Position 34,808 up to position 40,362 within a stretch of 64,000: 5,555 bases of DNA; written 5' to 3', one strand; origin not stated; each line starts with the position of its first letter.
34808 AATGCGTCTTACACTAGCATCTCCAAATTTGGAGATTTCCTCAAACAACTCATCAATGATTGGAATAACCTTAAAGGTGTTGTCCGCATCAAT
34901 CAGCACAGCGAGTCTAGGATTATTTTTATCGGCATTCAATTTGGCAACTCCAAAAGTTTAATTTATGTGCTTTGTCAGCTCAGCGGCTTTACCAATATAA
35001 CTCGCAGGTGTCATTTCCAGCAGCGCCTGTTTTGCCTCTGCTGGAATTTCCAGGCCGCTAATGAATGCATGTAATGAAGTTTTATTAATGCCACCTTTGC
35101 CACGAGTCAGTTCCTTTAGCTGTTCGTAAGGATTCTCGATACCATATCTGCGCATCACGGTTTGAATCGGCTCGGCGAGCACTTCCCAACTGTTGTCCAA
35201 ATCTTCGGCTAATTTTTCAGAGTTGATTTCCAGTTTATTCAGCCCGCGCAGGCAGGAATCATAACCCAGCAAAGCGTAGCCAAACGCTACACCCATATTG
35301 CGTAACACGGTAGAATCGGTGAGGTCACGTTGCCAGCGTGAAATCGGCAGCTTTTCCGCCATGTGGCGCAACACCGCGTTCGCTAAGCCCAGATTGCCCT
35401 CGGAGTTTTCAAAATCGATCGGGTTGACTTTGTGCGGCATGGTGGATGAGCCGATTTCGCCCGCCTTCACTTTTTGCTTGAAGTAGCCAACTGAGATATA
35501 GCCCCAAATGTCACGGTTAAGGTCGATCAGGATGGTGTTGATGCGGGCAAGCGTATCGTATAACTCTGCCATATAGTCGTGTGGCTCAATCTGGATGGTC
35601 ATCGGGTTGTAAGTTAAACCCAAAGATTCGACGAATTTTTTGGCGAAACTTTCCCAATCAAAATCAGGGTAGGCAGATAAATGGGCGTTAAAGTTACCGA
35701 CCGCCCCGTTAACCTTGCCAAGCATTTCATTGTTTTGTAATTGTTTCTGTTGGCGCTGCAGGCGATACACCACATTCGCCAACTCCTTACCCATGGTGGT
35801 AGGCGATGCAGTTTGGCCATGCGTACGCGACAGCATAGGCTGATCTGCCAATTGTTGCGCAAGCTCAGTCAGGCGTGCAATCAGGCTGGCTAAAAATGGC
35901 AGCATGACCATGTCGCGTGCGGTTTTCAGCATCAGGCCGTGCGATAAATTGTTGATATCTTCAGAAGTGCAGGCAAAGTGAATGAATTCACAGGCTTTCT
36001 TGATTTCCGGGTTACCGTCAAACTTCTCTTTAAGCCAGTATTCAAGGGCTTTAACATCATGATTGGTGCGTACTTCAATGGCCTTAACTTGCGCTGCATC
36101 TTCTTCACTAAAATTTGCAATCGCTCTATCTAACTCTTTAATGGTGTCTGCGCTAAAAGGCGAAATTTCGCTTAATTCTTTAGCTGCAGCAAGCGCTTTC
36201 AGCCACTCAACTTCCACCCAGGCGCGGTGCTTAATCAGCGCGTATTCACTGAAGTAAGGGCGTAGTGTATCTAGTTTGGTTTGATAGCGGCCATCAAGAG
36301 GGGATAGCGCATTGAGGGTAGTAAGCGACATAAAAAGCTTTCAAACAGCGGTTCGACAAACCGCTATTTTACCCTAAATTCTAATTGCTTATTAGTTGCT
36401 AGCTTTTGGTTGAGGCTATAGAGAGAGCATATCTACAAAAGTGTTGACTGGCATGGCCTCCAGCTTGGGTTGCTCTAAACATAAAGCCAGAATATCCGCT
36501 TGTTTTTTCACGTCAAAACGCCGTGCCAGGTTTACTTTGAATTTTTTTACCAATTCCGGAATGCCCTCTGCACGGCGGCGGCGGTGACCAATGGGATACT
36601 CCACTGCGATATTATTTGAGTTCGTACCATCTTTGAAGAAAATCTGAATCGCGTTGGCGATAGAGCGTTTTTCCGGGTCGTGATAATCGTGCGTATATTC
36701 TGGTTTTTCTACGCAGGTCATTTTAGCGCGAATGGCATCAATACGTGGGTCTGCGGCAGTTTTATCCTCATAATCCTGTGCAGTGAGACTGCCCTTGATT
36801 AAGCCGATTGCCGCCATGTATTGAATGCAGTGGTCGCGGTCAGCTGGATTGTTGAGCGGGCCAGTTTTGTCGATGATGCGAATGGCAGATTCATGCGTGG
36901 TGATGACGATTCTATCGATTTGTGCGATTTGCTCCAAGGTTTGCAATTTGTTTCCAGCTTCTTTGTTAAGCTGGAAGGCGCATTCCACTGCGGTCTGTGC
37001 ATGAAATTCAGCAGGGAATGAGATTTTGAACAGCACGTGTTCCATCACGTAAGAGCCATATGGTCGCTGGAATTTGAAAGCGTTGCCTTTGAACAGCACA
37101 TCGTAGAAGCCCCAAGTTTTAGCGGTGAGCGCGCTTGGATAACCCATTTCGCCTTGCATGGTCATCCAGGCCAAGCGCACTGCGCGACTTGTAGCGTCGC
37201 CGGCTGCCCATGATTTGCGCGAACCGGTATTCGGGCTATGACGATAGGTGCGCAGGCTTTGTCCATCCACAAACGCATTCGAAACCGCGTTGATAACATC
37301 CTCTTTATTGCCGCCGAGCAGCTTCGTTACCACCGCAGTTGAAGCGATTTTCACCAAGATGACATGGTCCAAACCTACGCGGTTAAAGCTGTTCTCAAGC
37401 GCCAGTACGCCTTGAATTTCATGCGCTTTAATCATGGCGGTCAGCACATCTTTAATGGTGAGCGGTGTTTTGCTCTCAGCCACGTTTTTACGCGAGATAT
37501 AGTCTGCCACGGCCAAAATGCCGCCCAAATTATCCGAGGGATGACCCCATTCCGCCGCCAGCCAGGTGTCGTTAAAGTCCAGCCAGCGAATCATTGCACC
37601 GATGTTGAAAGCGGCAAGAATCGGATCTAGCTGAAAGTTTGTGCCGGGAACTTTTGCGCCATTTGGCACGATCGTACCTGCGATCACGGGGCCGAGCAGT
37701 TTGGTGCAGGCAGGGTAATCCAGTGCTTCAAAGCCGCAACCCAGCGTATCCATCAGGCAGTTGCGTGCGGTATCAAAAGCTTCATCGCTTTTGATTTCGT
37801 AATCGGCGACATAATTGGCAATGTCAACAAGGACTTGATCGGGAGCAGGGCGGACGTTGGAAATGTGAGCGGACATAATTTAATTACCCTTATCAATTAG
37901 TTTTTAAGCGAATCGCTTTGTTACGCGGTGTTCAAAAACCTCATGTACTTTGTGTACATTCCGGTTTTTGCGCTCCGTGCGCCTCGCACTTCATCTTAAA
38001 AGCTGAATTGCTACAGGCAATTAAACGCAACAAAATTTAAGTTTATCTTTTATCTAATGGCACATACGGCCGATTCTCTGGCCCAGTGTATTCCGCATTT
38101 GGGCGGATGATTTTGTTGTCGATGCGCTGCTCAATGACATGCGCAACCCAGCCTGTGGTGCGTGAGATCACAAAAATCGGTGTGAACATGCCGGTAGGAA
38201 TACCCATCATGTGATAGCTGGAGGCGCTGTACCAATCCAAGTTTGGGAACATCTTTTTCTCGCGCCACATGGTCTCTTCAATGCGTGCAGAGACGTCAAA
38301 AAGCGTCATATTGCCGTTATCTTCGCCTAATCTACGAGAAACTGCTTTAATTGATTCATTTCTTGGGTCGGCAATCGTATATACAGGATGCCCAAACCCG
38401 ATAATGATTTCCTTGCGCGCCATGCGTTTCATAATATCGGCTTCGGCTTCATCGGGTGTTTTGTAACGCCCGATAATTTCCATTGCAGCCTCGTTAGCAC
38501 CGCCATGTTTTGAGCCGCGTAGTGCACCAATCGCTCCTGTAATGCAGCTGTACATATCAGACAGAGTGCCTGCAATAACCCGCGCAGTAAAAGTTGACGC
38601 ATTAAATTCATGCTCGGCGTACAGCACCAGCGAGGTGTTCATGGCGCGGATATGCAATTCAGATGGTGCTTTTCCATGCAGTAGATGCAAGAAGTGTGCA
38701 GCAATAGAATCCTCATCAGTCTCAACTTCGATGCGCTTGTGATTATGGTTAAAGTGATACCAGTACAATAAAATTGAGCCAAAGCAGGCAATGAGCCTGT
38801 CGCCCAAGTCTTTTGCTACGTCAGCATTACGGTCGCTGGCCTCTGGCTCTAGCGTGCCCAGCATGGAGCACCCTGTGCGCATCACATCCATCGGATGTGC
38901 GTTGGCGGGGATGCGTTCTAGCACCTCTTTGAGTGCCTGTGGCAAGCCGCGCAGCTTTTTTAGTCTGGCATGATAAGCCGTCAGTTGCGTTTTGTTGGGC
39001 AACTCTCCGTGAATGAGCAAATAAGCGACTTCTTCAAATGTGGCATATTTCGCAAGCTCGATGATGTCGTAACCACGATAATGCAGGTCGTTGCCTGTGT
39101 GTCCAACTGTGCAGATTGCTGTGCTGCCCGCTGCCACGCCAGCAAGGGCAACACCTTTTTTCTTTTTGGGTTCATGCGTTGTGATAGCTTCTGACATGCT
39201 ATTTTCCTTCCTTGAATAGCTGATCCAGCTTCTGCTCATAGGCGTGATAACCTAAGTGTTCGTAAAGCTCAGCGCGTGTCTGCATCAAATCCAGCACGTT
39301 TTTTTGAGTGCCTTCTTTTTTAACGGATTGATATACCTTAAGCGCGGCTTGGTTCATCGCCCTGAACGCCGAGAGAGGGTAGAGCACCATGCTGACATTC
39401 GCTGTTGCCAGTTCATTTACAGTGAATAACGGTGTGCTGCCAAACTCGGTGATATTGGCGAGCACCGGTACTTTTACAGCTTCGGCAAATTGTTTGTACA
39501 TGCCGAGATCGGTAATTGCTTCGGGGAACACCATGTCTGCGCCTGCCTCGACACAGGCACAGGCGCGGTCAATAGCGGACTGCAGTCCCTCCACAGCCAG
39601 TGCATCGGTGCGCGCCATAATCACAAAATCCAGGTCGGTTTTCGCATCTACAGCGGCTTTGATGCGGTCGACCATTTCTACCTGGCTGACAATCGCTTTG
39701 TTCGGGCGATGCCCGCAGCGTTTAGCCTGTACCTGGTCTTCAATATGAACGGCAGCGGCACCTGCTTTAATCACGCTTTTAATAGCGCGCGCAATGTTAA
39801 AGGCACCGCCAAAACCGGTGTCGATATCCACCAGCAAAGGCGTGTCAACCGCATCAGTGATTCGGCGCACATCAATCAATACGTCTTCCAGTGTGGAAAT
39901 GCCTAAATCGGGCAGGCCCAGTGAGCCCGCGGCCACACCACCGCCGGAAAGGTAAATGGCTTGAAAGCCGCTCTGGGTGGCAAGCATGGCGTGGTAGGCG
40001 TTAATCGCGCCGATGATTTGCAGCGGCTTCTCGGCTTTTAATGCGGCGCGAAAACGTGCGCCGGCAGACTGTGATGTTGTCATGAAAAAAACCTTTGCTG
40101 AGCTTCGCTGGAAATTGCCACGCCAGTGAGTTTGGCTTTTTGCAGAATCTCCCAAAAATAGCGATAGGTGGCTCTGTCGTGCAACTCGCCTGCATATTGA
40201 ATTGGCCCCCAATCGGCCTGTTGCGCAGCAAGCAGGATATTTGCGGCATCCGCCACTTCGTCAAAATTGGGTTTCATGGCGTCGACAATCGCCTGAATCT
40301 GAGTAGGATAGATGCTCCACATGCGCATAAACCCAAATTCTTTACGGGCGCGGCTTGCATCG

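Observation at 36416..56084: Candidate new acetyl-CoA assimilation route: a citramalate/mesaconate arm linked to the methylcitrate cycle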

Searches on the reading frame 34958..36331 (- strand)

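Call 4: search_protein_families(library=ncbifam, proteins=[window:34958-36331:-], max_evalue=0.00001)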
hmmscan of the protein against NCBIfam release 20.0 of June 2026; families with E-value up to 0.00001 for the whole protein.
window:34958-36331:- (457 aa): 11 families
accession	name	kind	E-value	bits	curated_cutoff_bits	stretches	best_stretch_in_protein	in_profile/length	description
NF006764.0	PRK09285.1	equivalog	4.2e-230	763.8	446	1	1-456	1-455/456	adenylosuccinate lyase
TIGR00928.1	purB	equivalog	4.5e-130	434.3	326.2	1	12-454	1-433/436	adenylosuccinate lyase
NF006500.1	PRK08937.2-4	subfamily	6.5e-30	104.3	626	1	33-455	27-441/448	adenylosuccinate lyase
NF052536.2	CoM_syn_XcbD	exception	5.7e-25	87.9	600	1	21-326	17-304/443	3-sulfopropionylcysteine synthase XcbD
TIGR02426.1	protocat_pcaB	equivalog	8.9e-25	87.3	355.75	1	26-306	14-277/338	3-carboxy-cis,cis-muconate cycloisomerase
NF006554.0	PRK09053.1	equivalog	2.3e-20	72.8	595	1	110-381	96-365/453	3-carboxy-cis,cis-muconate cycloisomerase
NF004631.0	PRK05975.1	equivalog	2.7e-15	56.2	371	1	25-308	22-286/352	3-carboxy-cis,cis-muconate cycloisomerase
NF052556.1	NtrsucLyaStm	equivalog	3.3e-11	42.7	650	1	110-305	105-308/466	nitrosuccinate lyase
TIGR00979.1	fumC_II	equivalog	5.5e-09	35.3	664.75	1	143-308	157-328/458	class II fumarate hydratase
NF009089.0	PRK12425.1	equivalog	6.6e-07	28.5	840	1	137-308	152-329/464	class II fumarate hydratase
NF008909.0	PRK12273.1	subfamily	2e-06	27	510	1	146-305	165-330/474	aspartate ammonia-lyase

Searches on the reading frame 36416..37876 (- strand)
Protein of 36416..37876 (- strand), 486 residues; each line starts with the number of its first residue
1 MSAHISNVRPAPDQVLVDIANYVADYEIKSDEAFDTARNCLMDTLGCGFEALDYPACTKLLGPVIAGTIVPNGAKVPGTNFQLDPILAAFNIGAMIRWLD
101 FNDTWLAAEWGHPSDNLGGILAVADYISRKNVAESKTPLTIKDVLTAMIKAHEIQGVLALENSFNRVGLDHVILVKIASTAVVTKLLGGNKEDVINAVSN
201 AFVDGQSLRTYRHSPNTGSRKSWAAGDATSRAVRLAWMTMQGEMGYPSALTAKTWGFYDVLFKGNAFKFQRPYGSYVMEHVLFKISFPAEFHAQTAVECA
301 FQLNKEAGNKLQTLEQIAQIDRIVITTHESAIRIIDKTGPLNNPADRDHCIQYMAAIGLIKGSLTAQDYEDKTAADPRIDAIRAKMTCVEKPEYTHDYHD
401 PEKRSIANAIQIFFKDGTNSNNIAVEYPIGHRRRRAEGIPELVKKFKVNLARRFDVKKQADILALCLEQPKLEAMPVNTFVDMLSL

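Call 3: search_protein_families(library=ncbifam, proteins=[window:36416-37876:-], max_evalue=0.00001)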
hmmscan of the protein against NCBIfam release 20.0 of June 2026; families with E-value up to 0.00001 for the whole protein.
window:36416-37876:- (486 aa): 3 families
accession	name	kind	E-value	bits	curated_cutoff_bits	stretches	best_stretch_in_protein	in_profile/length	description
NF006943.0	PRK09425.1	equivalog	7.5e-267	885.7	575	1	2-484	2-478/480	bifunctional 2-methylcitrate dehydratase/aconitate hydratase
TIGR02330.1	prpD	equivalog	3.2e-258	857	458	1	13-485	1-467/468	2-methylcitrate dehydratase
NF042438.1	PrpD_hiGCgrampos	equivalog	3.9e-29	101.6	950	1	68-435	74-439/499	2-methylcitrate dehydratase PrpD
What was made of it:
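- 36416..37876 (-): prpD, 2-methylcitrate dehydratase. NCBIfam NF006943 885.7 bits (cut-off 575), call 3.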

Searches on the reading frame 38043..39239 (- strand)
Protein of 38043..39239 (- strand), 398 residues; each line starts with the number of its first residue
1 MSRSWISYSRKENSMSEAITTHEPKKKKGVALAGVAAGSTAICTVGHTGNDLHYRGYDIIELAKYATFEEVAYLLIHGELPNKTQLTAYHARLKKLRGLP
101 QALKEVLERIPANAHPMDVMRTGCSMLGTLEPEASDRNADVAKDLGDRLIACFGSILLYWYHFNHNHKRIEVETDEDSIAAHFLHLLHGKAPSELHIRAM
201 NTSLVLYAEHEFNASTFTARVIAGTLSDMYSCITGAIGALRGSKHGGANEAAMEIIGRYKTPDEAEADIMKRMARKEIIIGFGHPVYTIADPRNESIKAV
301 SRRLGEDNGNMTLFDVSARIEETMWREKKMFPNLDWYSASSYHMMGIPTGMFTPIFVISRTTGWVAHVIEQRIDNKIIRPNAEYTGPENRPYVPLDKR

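Call 3: search_protein_families(library=ncbifam, proteins=[window:38043-39239:-], max_evalue=0.00001)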
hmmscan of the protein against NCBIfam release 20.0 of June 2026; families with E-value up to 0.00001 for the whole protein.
window:38043-39239:- (398 aa): 21 families
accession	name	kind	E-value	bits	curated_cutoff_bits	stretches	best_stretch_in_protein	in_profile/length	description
NF009006.1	PRK12351.1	equivalog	3e-206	684.1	550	1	24-398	2-376/376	bifunctional 2-methylcitrate synthase/citrate synthase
TIGR01800.1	cit_synth_II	subfamily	1.2e-155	517.9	421.3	1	31-398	2-368/368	2-methylcitrate synthase/citrate synthase II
NF010636.0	PRK14033.1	equivalog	2.9e-118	395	479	1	24-392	7-372/376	bifunctional 2-methylcitrate synthase/citrate synthase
NF010638.0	PRK14035.1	equivalog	8.6e-110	367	572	1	31-398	7-372/372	citrate synthase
NF010637.0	PRK14034.1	equivalog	1.8e-106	356.3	594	1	32-398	7-371/372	citrate synthase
NF041301.1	Cit_synth_Halo_CitZ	equivalog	3.6e-99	332.3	550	1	32-398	9-379/379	citrate synthase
NF009004.0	PRK12349.1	equivalog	6.1e-99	331.4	508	1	31-389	10-368/372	citrate synthase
NF010639.0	PRK14036.1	equivalog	6.9e-94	314.6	502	1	31-398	9-378/379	citrate synthase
NF041157.1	Cit_synThplmales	equivalog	2.8e-91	306.4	590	1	35-398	11-376/377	citrate synthase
NF010640.0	PRK14037.1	subfamily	2.9e-80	270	504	1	36-398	12-377/377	citrate synthase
NF004126.0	PRK05614.1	equivalog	9.1e-71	238.5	505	1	39-398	56-430/430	citrate synthase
NF010635.0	PRK14032.1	subfamily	2.4e-64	217.5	426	1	51-398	68-448/448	citrate synthase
NF009005.0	PRK12350.1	subfamily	1.2e-61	209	332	1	31-390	7-353/366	citrate synthase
TIGR01798.1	cit_synth_I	equivalog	1.1e-57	195.6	485.15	1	40-391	44-411/412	citrate synthase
NF007128.0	PRK09569.1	subfamily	1.3e-33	116.4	344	1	61-382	70-421/437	citrate (Si)-synthase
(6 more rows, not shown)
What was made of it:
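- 38043..39239 (-): prpC, 2-methylcitrate synthase (probable start ATG at 39197). NF009006 684 bits (cut-off 550), call 3.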

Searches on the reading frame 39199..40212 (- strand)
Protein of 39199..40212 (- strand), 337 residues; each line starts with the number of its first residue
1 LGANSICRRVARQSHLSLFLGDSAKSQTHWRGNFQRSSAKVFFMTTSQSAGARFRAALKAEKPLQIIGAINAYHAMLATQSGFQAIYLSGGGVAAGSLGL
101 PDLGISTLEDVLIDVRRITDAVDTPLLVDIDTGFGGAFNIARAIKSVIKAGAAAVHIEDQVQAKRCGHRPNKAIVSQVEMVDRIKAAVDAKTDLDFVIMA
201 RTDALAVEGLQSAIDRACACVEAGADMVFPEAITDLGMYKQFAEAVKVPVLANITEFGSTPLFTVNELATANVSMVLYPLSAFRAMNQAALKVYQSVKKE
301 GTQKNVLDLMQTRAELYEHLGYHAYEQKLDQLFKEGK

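Call 3: search_protein_families(library=ncbifam, proteins=[window:39199-40212:-], max_evalue=0.00001)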
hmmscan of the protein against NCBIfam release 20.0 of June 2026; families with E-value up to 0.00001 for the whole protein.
window:39199-40212:- (337 aa): 8 families
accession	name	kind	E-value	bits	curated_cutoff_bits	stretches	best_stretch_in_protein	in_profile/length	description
NF008455.0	PRK11320.1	equivalog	8.6e-164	543.9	353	1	45-336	2-293/295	methylisocitrate lyase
TIGR02317.1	prpB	equivalog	2.1e-130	434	354.4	1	51-334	2-284/285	methylisocitrate lyase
TIGR02319.1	CPEP_Pphonmut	equivalog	8.4e-58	195.9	420.05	1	53-323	7-280/294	carboxyvinyl-carboxyphosphonate phosphorylmutase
TIGR02320.1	PEP_mutase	equivalog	2.2e-33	115.5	319.55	1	55-310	2-270/284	phosphoenolpyruvate mutase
TIGR02321.1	Pphn_pyruv_hyd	equivalog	6.6e-27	94.3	374.4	1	54-314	7-270/290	phosphonopyruvate hydrolase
NF011645.0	PRK15063.1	equivalog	3.8e-23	82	562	1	124-216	148-243/430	isocitrate lyase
TIGR01346.1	isocit_lyase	equivalog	9.1e-19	67.3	275.9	1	124-216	151-246/527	isocitrate lyase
NF005074.0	PRK06498.1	equivalog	3.5e-12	45.7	446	1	124-207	179-266/531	isocitrate lyase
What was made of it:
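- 39199..40083 (-): prpB, 2-methylisocitrate lyase. NF008455 544 bits (cut-off 353), call 3.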
